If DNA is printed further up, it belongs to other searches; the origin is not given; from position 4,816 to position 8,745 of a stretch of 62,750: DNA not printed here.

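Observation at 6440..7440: Near-identical 225-nt tandem repeats (about 4.5 copies) inside a 1200-aa hyper-Cys-rich surface protein built from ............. modules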

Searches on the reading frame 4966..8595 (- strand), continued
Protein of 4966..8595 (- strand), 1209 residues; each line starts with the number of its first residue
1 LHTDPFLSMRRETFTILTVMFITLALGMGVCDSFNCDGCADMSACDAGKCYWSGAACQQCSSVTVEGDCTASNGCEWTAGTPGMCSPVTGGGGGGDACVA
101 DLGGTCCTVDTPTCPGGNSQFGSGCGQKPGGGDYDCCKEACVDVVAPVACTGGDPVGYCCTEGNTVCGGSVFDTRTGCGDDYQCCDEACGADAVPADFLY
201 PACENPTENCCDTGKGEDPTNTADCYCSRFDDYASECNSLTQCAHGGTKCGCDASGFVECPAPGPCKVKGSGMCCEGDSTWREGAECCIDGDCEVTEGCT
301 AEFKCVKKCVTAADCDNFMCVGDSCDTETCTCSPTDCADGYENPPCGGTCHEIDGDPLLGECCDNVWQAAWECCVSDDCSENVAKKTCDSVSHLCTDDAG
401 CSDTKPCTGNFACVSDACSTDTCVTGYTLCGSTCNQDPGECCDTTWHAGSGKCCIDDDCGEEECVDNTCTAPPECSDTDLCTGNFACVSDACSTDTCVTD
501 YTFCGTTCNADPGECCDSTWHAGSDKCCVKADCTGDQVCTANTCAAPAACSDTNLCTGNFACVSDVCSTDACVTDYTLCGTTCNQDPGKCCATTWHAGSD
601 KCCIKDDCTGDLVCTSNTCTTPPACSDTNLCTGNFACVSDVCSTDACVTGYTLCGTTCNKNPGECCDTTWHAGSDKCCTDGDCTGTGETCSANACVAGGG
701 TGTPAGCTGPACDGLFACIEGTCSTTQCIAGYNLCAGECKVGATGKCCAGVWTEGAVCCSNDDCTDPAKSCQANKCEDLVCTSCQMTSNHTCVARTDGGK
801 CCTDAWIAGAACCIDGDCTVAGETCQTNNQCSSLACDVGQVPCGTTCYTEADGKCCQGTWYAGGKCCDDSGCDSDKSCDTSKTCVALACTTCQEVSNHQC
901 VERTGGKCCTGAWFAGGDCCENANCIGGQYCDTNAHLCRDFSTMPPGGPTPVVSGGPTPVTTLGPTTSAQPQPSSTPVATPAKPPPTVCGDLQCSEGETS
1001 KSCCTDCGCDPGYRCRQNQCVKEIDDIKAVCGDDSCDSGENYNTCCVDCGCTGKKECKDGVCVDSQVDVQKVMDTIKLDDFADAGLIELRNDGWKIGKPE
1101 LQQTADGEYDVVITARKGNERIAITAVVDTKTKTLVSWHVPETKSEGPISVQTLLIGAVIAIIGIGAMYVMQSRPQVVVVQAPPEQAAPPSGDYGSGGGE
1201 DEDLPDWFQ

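Call 54: search_protein_families(library=pfam, proteins=[P0014, P0016, P0017, P0019, P0037, P0041, P0020], max_evalue=0.01)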
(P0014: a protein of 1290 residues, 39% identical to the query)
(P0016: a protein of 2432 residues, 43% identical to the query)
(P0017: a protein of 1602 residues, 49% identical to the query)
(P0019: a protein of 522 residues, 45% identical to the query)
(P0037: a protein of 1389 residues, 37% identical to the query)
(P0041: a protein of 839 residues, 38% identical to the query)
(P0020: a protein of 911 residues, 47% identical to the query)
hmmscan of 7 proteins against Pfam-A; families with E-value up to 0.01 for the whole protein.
P0014 (1290 aa): 0 families

P0016 (2432 aa): 2 families
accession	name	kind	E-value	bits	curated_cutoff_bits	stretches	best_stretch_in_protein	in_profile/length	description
PF13385.13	Laminin_G_3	-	4.5e-15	56.5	27.6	1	176-337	1-150/151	Concanavalin A-like lectin/glucanases superfamily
PF10102.14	DUF2341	-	2.6e-14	53.9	23.4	1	367-438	3-81/84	Domain of unknown function (DUF2341)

P0017 (1602 aa): 22 families
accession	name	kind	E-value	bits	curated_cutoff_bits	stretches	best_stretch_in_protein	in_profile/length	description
PF00400.38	WD40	-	9.9e-81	263.2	27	11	236-270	3-39/39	WD domain, G-beta repeat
PF24814.1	WD40_Prp19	-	8.5e-65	219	320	9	173-270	18-119/281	Prp19 WD40 domain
PF25173.1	Beta-prop_WDR3_1st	-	5.1e-60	202.8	154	5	346-487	36-183/184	WDR3 first beta-propeller domain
PF25174.1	Beta-prop_THOC3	-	2e-52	178.3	305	7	391-525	14-152/272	THOC3 beta-propeller domain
PF25172.1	Beta-prop_WDR3_2nd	-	3.8e-49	167.9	140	8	334-450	169-290/293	WDR3 second beta-propeller domain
PF24817.1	WD40_WDHD1_1st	-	6.3e-45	154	109.9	5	121-274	6-160/291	WDHD1 first WD40 domain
PF25048.1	Beta-prop_TEP1_C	-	6.9e-44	148.1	32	1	754-789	1-36/73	TEP-1 C-terminal beta-propeller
PF25047.1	Beta-prop_TEP1_2nd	-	4.3e-39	134.6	89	3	103-277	20-210/255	TEP-1 second beta-propeller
PF25175.1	Beta-prop_WDR5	-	5.6e-38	131.3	250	5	347-523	18-200/296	WDR5 beta-propeller domain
PF24807.1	WD40_CDC20-Fz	-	9.6e-32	110.9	200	3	642-859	60-292/292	CDC20/Fizzy WD40 domain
PF25171.1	Beta-prop_WDR36-Utp21_1st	-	3.7e-30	105.7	80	4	690-791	2-101/266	WDR36/Utp21 first beta-propeller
PF23869.1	Beta-prop_WDR75_1st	-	2.3e-28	99.7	45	5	764-834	5-77/292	WD repeat-containing protein 75 first beta-propeller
PF24017.2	Beta-prop_SCAP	-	3e-25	89.4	100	4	394-489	319-415/497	SCAP Beta-propeller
PF24805.1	EIF3I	-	1.4e-22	80.7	200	3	377-461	6-94/324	EIF3I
PF25391.1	WD40_Gbeta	-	3.2e-19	69.6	150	3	375-486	137-253/340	G protein beta WD-40 repeat protein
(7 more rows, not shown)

P0019 (522 aa): 1 family
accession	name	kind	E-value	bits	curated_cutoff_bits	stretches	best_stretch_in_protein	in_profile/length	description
PF03781.23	FGE-sulfatase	-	1.2e-14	55.1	23.3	1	344-519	87-254/255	Sulfatase-modifying factor enzyme 1-like domain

P0037 (1389 aa): 12 families
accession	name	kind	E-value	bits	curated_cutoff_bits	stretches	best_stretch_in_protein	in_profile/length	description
PF13570.13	Beta-prop_ACSF4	-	2.7e-57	195.1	133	2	653-876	5-242/329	Beta-alanine-activating enzyme, beta-propeller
PF13360.13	PQQ_2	-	2.5e-51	175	27.6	4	709-802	2-95/233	Outer membrane protein assembly factor BamB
PF01011.28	PQQ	-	1.2e-30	107.2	26.7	3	468-518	27-87/595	Glucose/ethanol/alcohol dehydrogenase, beta-propeller domain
PF13385.13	Laminin_G_3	-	1.7e-24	87.1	27.6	1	66-233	2-150/151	Concanavalin A-like lectin/glucanases superfamily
PF24807.1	WD40_CDC20-Fz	-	2.1e-07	31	200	0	1152-1236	54-142/292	CDC20/Fizzy WD40 domain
PF25173.1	Beta-prop_WDR3_1st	-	7.7e-07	29.4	154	1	1162-1241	44-125/184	WDR3 first beta-propeller domain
PF24796.1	WDR55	-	3.9e-06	26.6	200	0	743-797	68-124/296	WDR55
PF00400.38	WD40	-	5.9e-05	23.9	27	0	1183-1213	5-37/39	WD domain, G-beta repeat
PF24817.1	WD40_WDHD1_1st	-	9.1e-05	22.2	109.9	1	1147-1254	44-156/291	WDHD1 first WD40 domain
PF25174.1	Beta-prop_THOC3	-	0.0001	21.9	305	0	1164-1233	146-217/272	THOC3 beta-propeller domain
PF02973.23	Sialidase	-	0.0017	18.3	26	1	168-234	118-182/189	Sialidase, N-terminal domain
PF25047.1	Beta-prop_TEP1_2nd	-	0.0048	16.5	89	0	1198-1255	146-204/255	TEP-1 second beta-propeller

P0041 (839 aa): 17 families
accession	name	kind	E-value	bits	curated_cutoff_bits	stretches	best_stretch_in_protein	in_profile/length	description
PF01436.27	NHL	-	2.9e-37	125.3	20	4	294-321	1-28/28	NHL repeat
PF17170.10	DUF5128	-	5.8e-19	68.9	22.9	3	213-271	54-114/321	6-bladed beta-propeller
PF25021.1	TEN_NHL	-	6.6e-12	45.5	27.1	0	111-148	138-173/357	Teneurin NHL domain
PF06739.17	SBBP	-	1e-10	41.8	20.5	1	111-131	10-29/38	Beta-propeller repeat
PF25173.1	Beta-prop_WDR3_1st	-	6.1e-10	39.5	154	1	569-705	4-146/184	WDR3 first beta-propeller domain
PF08450.18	SGL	-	4.4e-09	36.7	26.3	0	163-324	8-164/246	SMP-30/Gluconolactonase/LRE-like region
PF22701.2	Mala_s_1-like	-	9.5e-09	35.7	27.5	0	147-226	79-145/195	Mal s 1 allergenic protein-like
PF06977.17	SdiA-regulated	-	3.2e-05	23.7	21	0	256-311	180-239/249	SdiA-regulated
PF24807.1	WD40_CDC20-Fz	-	3.3e-05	23.8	200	0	563-681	62-183/292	CDC20/Fizzy WD40 domain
PF24684.1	Vgb_lyase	-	5.5e-05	22.5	50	1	117-222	183-285/290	Virginiamycin B lyase family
PF18975.6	DUF5711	-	0.00011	22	26.3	0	220-309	64-154/344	Family of unknown function (DUF5711)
PF00400.38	WD40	-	0.0011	19.9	27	0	670-699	6-38/39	WD domain, G-beta repeat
PF07494.17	Reg_prop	-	0.0011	19.3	20.4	0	118-130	8-20/24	Two component regulator propeller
PF20067.5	SSL_N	-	0.0011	19.2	18.9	0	72-87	25-40/46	Strictosidine synthase-like, N-terminal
PF16288.11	DUF4934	-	0.0013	19.2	27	0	215-281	35-101/102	Domain of unknown function (DUF4934)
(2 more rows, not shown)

P0020 (911 aa): 0 families

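Call 55: list_cluster_members(proteins=[P0013, P0014, P0016, P0017, P0018, P0019, P0037, P0041, P0020, P0024])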
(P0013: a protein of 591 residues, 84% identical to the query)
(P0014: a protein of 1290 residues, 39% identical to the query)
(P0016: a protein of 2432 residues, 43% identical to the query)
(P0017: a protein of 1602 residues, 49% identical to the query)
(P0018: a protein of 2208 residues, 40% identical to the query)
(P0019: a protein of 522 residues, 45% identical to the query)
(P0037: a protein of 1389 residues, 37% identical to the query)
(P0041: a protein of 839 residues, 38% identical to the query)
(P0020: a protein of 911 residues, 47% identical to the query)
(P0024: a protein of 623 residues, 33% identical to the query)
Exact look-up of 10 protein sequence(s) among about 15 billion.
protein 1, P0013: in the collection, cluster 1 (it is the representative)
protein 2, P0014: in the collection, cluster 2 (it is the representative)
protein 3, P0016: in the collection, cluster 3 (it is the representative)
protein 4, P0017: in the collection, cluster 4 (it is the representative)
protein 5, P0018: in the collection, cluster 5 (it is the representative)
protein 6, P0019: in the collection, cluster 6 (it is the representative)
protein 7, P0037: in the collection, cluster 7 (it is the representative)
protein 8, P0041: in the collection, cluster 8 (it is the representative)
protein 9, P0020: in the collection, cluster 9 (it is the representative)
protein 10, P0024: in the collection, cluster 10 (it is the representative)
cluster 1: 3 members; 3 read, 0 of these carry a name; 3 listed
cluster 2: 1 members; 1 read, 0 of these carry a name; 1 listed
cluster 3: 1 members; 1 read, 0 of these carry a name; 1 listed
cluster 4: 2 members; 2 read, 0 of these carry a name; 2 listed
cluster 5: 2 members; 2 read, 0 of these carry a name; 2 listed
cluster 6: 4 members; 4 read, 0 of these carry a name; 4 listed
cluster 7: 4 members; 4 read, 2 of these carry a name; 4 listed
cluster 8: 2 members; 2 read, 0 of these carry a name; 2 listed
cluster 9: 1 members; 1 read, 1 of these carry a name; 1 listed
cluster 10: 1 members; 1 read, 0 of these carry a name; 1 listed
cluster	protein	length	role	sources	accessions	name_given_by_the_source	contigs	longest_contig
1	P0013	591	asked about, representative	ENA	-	-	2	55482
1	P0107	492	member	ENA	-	-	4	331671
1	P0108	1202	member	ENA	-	-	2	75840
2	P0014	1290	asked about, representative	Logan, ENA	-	-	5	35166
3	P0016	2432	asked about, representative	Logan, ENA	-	-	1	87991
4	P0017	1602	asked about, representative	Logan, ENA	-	-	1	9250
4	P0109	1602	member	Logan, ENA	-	-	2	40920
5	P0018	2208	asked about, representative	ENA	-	-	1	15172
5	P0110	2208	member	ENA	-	-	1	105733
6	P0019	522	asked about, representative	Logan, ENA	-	-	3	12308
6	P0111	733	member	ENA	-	-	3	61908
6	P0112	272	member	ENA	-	-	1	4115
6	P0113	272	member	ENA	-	-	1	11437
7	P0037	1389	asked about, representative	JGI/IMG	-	outer membrane protein assembly factor BamB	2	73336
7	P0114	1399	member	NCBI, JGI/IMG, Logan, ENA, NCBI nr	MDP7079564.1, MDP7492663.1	MAG: PQQ-binding-like beta-propeller repeat protein [Candidatus Undinarchaeales archaeon] | PQQ-binding-like beta-propeller repeat protein [Candidatus Undinarchaeales archaeon]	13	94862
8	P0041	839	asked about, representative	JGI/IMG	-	-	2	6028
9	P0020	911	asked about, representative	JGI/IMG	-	hypothetical protein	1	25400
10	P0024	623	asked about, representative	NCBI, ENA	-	-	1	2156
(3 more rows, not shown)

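Call 60: find_encoding_contigs(protein=P0108, flank=3000, max_places=2)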
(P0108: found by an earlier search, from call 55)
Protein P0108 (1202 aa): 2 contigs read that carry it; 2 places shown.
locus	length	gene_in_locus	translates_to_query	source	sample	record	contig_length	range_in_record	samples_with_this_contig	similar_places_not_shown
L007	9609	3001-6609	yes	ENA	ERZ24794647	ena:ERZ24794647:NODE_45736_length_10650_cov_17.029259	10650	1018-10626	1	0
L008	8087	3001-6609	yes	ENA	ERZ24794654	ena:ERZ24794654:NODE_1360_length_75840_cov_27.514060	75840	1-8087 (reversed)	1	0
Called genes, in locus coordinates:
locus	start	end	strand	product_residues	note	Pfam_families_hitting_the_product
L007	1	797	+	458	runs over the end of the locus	PF23545:Zn_ribbon_HMPTM, PF04055:Radical_SAM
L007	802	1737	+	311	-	PF04055:Radical_SAM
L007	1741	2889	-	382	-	PF01478:Peptidase_A24 (weak), PF06819:Arc_PepC (weak)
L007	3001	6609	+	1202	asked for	-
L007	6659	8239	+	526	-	-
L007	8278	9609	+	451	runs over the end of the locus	PF02310:B12-binding, PF04055:Radical_SAM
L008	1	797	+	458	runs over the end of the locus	PF23545:Zn_ribbon_HMPTM, PF04055:Radical_SAM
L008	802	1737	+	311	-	PF04055:Radical_SAM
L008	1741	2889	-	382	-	PF01478:Peptidase_A24 (weak), PF06819:Arc_PepC (weak)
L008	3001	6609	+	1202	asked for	-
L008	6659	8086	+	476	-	?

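Call 86: find_encoding_contigs(protein=P0014, flank=8000, max_places=2)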
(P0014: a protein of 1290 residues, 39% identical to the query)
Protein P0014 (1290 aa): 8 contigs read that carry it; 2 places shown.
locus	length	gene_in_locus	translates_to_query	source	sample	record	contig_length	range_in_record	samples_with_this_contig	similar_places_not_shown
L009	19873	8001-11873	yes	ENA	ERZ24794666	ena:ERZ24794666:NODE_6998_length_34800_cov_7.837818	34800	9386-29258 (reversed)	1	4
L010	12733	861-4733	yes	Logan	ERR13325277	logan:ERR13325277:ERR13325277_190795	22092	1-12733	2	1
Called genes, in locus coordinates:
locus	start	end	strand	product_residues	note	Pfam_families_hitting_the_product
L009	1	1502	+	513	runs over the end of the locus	PF01841:Transglut_core, PF04473:DUF553 (faint), PF23265:Ig-like_KY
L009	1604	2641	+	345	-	PF00753:Lactamase_B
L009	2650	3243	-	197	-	PF12840:HTH_20 (faint)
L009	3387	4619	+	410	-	PF00589:Phage_integrase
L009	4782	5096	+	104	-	-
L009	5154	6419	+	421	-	PF02463:SMC_N (faint), PF13175:AAA_15, PF13476:AAA_23, PF13304:AAA_21, PF13175:AAA_15 (weak)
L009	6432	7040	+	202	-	PF14103:DUF4276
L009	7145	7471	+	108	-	PF12773:DZR (faint)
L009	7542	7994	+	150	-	-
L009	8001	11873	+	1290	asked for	-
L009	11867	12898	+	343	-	-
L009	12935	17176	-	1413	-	PF10102:DUF2341 (weak), PF13385:Laminin_G_3, PF02393:US22 (faint), PF25021:TEN_NHL (faint), PF01436:NHL, PF01436:NHL (weak), PF17170:DUF5128 (weak), PF01436:NHL, +3 more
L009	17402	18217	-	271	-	PF12705:PDDEXK_1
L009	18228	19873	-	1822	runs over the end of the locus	PF00270:DEAD, PF27116:YjiV_N, PF00271:Helicase_C (weak), PF09369:MZB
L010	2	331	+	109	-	?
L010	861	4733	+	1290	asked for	-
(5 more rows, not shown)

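Call 91: find_related_loci(query=window:4969-8508:-, collection=metagenome_contigs, flank=1500)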
Query window:4969-8508:- (1180 aa) in metagenome_contigs; peptide patterns used: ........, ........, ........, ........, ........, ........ (x = any residue, [..] = any of these).
15 stretches matched a pattern; 1 encode a relative of the query (tblastn E <= 1e-3); 1 distinct loci.
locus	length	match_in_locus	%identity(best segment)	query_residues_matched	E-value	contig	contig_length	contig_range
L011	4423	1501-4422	100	1-1034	0e+0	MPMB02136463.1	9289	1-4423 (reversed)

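Call 92: find_related_loci(query=window:4969-8508:-, collection=viral_contigs, flank=3000)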
Query window:4969-8508:- (1180 aa) in viral_contigs; peptide patterns used: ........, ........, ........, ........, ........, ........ (x = any residue, [..] = any of these).
1 stretches matched a pattern, but none encodes a relative of the query by tblastn (E <= 1e-3).
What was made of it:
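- Tried and rejected: The viral contig scan found no relative (call 92).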

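Call 93: search_solved_structures(query=window:4969-8508:-, max_evalue=1)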
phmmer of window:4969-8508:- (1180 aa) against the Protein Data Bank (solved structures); distinct sequences matched with E-value up to 1: 0.
